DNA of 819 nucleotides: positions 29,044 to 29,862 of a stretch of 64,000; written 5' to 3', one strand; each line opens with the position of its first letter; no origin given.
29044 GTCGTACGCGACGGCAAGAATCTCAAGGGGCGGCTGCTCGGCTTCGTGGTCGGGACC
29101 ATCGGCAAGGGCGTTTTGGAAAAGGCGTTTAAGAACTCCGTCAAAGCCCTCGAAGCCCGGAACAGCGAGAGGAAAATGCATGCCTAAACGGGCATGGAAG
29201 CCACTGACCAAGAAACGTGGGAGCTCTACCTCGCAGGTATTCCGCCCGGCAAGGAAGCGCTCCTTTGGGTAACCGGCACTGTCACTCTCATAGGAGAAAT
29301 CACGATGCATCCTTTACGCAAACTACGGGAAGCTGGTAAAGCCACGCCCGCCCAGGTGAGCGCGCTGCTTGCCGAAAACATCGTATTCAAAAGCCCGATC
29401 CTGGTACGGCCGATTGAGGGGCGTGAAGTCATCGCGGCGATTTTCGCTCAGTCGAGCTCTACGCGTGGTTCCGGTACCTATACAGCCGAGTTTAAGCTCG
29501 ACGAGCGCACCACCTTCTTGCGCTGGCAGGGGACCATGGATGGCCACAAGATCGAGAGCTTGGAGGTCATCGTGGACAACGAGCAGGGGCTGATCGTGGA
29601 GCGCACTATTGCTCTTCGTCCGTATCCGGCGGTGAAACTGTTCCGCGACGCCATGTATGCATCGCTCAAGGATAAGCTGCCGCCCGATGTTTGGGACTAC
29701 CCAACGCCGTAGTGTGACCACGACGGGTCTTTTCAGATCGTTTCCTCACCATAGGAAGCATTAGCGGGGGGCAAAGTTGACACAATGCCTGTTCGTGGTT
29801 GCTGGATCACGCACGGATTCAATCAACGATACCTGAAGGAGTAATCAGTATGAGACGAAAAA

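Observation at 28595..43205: Dispersed family of structured intergenic elements with at least six same-orientation copies in 15 kb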

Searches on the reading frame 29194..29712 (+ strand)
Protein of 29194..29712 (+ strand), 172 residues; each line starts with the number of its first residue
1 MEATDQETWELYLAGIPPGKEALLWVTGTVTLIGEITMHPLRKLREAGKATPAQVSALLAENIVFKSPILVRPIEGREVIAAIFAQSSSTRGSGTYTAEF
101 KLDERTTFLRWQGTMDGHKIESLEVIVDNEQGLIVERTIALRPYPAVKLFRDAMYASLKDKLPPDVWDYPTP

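Call 9: search_protein_families(library=pfam, proteins=[window:29194-29712:+])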
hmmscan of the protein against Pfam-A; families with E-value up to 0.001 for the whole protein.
window:29194-29712:+ (172 aa): 0 families

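Call 44: search_protein_families(library=ncbifam, proteins=[window:29194-29712:+], max_evalue=0.001)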
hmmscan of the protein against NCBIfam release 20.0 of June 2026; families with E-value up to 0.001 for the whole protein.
window:29194-29712:+ (172 aa): 0 families

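Call 65: search_protein_families(library=pfam, max_evalue=1, proteins=[window:29194-29712:+])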
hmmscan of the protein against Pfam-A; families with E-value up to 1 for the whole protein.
window:29194-29712:+ (172 aa): 1 family
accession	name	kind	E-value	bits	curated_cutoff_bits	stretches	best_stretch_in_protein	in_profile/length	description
PF12680.13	SnoaL_2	-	0.0082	17.2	27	1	51-97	12-56/102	SnoaL-like domain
